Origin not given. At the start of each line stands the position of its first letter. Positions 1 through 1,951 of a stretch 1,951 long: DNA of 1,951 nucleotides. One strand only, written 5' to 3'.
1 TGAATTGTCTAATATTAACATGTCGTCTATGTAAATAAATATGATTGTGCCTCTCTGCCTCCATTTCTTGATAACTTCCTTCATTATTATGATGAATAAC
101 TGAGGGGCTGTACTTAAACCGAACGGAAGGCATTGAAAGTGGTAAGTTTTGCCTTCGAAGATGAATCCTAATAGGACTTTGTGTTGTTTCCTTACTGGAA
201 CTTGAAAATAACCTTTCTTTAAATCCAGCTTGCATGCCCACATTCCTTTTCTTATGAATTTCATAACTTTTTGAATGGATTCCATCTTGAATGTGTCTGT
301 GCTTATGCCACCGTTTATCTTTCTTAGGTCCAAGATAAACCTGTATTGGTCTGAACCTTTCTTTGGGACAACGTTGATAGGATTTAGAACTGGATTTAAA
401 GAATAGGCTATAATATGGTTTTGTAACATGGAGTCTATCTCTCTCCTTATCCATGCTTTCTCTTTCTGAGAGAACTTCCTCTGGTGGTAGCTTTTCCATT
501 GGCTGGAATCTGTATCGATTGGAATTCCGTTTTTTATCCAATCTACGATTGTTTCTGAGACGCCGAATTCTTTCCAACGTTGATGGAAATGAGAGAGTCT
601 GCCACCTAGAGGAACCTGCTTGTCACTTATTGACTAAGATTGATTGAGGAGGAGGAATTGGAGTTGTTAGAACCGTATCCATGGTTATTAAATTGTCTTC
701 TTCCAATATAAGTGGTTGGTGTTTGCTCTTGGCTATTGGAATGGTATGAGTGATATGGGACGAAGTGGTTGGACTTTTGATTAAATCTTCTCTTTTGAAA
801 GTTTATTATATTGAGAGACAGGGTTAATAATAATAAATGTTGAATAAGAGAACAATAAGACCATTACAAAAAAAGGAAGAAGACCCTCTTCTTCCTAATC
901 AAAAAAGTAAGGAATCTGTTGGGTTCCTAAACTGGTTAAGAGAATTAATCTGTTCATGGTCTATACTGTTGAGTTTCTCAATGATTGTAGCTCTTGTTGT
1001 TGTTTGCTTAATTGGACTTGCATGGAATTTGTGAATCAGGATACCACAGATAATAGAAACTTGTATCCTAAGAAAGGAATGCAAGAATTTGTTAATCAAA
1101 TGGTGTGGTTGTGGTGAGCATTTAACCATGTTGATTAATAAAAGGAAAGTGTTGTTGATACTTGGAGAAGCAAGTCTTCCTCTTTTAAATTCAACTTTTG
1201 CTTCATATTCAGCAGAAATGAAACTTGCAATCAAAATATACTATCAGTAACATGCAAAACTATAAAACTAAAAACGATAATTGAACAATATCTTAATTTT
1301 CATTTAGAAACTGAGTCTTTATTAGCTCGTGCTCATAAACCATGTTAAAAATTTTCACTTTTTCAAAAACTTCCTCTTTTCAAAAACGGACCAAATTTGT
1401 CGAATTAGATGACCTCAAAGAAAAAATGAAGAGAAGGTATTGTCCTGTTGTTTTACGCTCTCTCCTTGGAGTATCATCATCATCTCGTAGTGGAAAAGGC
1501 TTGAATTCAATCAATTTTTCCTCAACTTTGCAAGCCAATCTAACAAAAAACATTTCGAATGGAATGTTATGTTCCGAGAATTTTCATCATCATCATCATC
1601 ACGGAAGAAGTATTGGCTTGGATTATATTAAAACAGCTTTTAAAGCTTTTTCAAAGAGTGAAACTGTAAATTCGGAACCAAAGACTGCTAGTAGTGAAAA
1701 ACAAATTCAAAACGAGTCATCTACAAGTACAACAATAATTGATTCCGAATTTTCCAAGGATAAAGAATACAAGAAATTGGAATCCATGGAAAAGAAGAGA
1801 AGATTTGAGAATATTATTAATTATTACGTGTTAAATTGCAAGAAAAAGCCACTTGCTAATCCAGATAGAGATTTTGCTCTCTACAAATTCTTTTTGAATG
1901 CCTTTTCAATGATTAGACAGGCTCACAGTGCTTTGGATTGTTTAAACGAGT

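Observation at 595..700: The RT ORF has no usable start or upstream gag, with stops in all three minus frames just 5' of the conserved GGRL motif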

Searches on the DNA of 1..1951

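Call 57: search_rna_families(source=window, threshold=evalue, max_evalue=1)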
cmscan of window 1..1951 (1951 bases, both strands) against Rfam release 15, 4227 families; matches with E-value up to 1: 1.
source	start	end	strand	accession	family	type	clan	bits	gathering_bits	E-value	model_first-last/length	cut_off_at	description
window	821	902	-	RF02108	DLEU2_4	Gene; lncRNA;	-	20.8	40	0.27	1-58/58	no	Deleted in lymphocytic leukemia 2 conserved region 4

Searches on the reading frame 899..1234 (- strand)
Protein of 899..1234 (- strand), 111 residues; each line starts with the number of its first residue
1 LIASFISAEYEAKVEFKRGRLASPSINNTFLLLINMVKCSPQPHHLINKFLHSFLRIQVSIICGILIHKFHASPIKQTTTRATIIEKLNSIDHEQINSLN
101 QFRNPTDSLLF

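Call 7: search_protein_families(library=pfam, proteins=[window:899-1234:-], max_evalue=1)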
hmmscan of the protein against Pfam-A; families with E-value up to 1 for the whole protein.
window:899-1234:- (111 aa): 0 families

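Call 54: find_encoding_contigs(protein=window:902-1234:-, flank=10000)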
Protein window:902-1234:- (111 aa): no gene with exactly this product is on record in the collection.
